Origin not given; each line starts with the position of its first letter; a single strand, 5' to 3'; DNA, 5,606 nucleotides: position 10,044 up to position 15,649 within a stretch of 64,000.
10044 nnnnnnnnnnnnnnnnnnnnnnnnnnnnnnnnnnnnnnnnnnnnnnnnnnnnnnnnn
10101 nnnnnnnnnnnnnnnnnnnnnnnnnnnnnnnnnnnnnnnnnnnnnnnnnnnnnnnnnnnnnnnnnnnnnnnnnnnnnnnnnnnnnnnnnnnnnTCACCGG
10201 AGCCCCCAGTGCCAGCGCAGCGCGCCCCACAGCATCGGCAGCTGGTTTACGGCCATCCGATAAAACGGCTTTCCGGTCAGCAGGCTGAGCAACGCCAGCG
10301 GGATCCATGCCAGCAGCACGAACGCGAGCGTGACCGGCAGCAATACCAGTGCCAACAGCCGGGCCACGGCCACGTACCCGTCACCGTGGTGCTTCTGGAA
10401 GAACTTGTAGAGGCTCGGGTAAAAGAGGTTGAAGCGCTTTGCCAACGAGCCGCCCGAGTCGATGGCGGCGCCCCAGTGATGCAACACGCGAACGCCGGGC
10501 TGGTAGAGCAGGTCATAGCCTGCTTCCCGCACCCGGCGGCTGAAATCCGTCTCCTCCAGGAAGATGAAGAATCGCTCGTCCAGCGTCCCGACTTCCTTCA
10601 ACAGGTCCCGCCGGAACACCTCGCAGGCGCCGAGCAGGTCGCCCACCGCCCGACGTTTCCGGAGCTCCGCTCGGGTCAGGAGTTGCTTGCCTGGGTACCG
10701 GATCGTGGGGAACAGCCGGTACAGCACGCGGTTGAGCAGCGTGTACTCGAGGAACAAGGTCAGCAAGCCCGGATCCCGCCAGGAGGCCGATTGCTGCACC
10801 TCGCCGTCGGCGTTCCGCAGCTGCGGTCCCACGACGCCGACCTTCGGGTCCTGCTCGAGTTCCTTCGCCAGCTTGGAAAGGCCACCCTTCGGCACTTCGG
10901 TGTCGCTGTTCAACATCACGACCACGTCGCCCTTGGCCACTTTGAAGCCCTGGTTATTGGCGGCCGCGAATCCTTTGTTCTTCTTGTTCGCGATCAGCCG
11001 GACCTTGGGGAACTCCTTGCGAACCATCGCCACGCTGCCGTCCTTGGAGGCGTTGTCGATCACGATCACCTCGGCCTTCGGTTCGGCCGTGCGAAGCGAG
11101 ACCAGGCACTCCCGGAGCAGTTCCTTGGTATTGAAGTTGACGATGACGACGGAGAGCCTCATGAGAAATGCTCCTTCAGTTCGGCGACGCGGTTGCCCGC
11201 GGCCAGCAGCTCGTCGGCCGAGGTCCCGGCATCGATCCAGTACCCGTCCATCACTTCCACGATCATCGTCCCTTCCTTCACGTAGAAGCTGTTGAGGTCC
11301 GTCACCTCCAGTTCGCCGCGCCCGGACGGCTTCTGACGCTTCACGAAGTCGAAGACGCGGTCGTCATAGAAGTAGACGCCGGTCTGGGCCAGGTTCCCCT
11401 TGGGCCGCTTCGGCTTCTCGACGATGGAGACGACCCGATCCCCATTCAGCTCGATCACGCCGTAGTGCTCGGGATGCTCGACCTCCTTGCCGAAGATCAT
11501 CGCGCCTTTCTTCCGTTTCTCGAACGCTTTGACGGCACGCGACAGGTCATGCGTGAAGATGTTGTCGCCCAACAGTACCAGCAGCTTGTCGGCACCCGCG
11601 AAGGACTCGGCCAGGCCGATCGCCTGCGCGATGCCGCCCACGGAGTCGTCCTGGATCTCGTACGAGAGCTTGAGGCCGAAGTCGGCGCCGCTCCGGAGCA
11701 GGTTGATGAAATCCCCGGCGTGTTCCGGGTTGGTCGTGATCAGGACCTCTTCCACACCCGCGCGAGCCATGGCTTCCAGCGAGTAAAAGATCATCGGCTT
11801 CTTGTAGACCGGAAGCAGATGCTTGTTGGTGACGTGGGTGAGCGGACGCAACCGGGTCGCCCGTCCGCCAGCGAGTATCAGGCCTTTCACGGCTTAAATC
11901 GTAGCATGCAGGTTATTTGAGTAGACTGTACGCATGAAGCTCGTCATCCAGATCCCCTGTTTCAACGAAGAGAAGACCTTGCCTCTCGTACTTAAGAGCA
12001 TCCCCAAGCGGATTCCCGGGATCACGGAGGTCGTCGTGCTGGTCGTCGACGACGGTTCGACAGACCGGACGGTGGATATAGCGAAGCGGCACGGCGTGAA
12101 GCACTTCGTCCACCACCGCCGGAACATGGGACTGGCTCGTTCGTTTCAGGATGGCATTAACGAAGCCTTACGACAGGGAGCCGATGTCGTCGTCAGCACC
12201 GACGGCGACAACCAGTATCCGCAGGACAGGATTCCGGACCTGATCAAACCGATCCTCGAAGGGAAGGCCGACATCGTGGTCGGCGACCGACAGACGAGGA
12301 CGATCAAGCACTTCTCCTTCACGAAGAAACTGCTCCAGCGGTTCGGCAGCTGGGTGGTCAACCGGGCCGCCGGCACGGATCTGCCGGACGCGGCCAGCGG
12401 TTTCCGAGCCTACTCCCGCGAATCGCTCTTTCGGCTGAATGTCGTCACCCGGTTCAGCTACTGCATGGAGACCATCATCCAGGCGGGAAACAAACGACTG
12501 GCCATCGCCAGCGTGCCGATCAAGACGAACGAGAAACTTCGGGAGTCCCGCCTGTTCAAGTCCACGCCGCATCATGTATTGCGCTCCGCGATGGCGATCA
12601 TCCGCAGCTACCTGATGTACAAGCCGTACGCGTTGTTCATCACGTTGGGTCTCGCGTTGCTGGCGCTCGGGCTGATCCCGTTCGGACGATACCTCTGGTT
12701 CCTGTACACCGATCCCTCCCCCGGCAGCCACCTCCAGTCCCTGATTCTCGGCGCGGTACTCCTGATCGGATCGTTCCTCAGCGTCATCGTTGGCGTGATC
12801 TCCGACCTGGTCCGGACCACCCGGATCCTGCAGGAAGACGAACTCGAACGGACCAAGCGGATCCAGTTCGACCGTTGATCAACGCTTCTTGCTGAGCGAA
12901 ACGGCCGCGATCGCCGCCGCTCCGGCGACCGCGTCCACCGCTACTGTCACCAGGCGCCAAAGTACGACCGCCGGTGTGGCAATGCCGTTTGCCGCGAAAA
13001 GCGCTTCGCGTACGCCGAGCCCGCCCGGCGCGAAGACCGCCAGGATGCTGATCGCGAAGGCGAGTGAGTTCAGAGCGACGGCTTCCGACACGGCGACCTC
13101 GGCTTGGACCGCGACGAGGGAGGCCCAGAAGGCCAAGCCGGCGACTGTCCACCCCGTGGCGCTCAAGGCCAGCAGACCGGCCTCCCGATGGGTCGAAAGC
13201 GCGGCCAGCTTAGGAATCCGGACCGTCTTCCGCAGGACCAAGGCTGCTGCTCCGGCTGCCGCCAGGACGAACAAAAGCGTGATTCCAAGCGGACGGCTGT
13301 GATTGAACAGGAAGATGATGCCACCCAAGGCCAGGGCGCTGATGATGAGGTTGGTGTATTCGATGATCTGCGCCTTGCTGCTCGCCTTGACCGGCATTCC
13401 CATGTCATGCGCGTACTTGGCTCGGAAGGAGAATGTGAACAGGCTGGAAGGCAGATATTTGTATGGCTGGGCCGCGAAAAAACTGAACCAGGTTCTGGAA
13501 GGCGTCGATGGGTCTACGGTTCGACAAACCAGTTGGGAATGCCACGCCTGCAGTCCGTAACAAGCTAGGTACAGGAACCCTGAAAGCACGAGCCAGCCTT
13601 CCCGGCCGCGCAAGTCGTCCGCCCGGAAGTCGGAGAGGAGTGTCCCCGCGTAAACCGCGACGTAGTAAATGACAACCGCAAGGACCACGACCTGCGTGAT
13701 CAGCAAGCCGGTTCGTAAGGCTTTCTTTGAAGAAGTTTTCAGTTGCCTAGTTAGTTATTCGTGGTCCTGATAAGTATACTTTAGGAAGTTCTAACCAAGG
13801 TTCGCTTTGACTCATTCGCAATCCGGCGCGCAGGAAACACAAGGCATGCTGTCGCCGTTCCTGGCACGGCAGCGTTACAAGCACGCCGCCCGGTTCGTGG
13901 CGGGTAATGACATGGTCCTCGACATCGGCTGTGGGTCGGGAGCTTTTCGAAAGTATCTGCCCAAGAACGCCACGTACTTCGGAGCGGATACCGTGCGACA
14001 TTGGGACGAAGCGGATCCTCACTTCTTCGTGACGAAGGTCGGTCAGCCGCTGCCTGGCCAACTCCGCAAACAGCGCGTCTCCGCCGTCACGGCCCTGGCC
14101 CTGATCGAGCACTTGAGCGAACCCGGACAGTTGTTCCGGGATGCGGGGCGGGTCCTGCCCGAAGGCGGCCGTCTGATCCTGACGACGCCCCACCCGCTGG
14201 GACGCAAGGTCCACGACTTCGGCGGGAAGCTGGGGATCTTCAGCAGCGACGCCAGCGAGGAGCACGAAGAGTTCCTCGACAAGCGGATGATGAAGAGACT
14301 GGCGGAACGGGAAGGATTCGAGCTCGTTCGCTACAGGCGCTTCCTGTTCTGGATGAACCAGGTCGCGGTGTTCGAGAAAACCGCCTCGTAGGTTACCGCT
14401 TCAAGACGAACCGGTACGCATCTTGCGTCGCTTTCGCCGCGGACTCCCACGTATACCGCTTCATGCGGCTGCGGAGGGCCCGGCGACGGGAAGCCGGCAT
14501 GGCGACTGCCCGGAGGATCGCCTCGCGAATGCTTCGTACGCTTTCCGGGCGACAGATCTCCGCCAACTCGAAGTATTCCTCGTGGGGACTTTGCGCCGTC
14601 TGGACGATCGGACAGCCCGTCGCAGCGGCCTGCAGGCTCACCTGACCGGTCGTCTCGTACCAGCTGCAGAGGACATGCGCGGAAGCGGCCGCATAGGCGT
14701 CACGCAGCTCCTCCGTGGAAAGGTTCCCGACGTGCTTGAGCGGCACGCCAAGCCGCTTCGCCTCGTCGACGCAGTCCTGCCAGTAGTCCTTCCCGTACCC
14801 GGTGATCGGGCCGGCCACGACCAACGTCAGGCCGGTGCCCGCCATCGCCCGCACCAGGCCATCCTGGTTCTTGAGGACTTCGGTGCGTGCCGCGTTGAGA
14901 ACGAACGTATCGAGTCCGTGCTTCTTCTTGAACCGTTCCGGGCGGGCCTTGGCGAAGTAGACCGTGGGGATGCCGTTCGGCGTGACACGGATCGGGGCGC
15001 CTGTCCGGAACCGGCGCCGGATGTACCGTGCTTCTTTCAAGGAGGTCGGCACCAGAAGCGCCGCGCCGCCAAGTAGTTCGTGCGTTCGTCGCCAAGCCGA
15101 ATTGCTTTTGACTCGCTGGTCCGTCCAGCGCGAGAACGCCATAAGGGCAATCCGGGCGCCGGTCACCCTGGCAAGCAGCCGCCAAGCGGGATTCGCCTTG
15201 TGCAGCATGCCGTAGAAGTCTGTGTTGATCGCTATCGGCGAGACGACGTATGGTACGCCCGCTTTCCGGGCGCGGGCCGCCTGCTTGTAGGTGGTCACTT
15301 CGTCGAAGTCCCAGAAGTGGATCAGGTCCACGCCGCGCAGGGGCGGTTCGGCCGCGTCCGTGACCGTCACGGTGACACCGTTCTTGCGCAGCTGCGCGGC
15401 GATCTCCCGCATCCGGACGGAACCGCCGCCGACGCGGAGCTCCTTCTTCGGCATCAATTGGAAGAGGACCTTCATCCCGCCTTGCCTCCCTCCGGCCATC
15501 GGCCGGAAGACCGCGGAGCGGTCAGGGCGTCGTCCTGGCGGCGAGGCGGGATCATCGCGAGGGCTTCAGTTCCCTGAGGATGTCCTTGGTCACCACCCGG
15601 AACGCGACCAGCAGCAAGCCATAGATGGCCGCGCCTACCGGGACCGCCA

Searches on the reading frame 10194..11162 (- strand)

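Call 24: search_protein_families(library=pfam, max_evalue=0.0001, proteins=[window:10194-11162:-])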
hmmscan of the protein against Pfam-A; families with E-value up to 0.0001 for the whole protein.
window:10194-11162:- (322 aa): 5 families
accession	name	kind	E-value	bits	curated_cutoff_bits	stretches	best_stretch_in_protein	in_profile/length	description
PF00535.33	Glycos_transf_2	-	7e-31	107.9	23.3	1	4-191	1-167/168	Glycosyl transferase family 2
PF13641.12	Glyco_tranf_2_3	-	3.5e-17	63.6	27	1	3-228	3-211/230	Glycosyltransferase like family 2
PF13632.12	Glyco_trans_2_3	-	1.2e-07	32.2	27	1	81-290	2-189/198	Glycosyl transferase family group 2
PF13506.12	Glyco_transf_21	-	5.4e-06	26.4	21.7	0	68-216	21-142/174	Glycosyl transferase family 21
PF10111.15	Glyco_tranf_2_2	-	1.1e-05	25.6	27.3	1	4-113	1-122/276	Glycosyltransferase like family 2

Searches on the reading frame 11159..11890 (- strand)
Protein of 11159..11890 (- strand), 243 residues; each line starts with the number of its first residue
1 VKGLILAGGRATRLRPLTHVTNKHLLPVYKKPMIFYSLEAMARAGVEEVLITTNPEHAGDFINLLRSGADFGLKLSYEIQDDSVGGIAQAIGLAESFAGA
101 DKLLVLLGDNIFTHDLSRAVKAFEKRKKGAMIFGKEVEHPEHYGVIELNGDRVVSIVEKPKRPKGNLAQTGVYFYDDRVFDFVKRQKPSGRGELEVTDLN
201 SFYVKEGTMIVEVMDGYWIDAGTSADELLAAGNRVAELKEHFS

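Call 24: search_protein_families(library=pfam, max_evalue=0.0001, proteins=[window:11159-11890:-])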
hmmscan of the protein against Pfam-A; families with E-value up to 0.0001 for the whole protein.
window:11159-11890:- (243 aa): 2 families
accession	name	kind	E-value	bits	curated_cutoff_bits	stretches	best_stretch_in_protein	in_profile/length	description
PF00483.29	NTP_transferase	-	2.4e-55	188.2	21.2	1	2-226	1-234/245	Nucleotidyl transferase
PF12804.13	NTP_transf_3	-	2.7e-14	54.1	27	1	3-139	1-127/160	MobA-like NTP transferase domain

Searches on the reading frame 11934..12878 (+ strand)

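Call 25: search_protein_families(library=pfam, max_evalue=0.0001, proteins=[window:11934-12878:+])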
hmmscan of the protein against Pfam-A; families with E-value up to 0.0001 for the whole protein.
window:11934-12878:+ (314 aa): 1 family
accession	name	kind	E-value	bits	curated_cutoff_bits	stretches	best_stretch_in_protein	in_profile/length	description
PF00535.33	Glycos_transf_2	-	1.1e-25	91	23.3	1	7-165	4-164/168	Glycosyl transferase family 2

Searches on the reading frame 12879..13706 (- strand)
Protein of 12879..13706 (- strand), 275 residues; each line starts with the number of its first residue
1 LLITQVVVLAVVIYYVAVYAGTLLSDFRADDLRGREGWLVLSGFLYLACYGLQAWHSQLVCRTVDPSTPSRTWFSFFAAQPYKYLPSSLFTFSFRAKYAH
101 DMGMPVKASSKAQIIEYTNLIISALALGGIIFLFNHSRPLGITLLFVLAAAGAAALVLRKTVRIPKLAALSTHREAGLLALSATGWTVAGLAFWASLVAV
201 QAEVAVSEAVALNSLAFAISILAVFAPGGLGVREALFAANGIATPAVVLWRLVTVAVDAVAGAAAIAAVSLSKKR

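Call 25: search_protein_families(library=pfam, max_evalue=0.0001, proteins=[window:12879-13706:-])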
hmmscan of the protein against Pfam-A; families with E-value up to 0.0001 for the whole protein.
window:12879-13706:- (275 aa): 1 family
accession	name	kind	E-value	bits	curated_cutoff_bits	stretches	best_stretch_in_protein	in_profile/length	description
PF03706.18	LPG_synthase_TM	-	1.6e-09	38.1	33.4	1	4-262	3-302/302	Lysylphosphatidylglycerol synthase TM region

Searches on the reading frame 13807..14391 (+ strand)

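Call 25: search_protein_families(library=pfam, max_evalue=0.0001, proteins=[window:13807-14391:+])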
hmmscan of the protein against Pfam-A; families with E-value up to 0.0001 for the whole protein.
window:13807-14391:+ (194 aa): 4 families
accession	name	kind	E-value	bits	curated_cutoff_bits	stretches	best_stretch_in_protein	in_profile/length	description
PF13489.12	Methyltransf_23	-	3.1e-12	47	27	1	35-174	24-162/164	Methyltransferase domain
PF08241.18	Methyltransf_11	-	2.2e-08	35.1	21.2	1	38-125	1-95/95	Methyltransferase domain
PF08242.18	Methyltransf_12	-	2.7e-05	25.3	30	0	38-123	1-98/98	Methyltransferase domain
PF13649.12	Methyltransf_25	-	6.9e-05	23.9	27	0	37-121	1-97/97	Methyltransferase domain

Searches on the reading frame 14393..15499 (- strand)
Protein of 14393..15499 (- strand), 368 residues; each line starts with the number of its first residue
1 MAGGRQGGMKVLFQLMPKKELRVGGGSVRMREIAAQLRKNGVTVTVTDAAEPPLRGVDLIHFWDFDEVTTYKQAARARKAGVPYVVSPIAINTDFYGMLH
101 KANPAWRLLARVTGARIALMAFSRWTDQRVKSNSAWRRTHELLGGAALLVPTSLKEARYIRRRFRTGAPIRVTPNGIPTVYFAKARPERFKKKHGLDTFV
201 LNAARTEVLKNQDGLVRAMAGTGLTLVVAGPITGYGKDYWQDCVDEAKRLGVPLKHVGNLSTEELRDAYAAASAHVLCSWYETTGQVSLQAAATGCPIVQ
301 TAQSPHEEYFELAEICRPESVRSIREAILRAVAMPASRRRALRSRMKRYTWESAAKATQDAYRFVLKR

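Call 25: search_protein_families(library=pfam, max_evalue=0.0001, proteins=[window:14393-15499:-])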
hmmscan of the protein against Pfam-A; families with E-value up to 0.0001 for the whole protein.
window:14393-15499:- (368 aa): 5 families
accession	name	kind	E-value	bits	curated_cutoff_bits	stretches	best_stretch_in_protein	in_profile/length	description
PF00534.26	Glycos_transf_1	-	1.4e-13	51.1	26.4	1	193-340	8-164/172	Glycosyl transferases group 1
PF13579.12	Glyco_trans_4_4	-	3.2e-09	37.8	29.7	1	74-176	86-158/158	Glycosyl transferase 4-like domain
PF13692.12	Glyco_trans_1_4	-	1.7e-08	35.2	27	1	209-331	14-139/142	Glycosyl transferases group 1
PF13524.12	Glyco_trans_1_2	-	1.3e-06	28.9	25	1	215-352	5-136/144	Glycosyl transferase-like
PF13439.12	Glyco_transf_4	-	1.8e-06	28.5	28.5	0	23-179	1-168/170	Glycosyltransferase Family 4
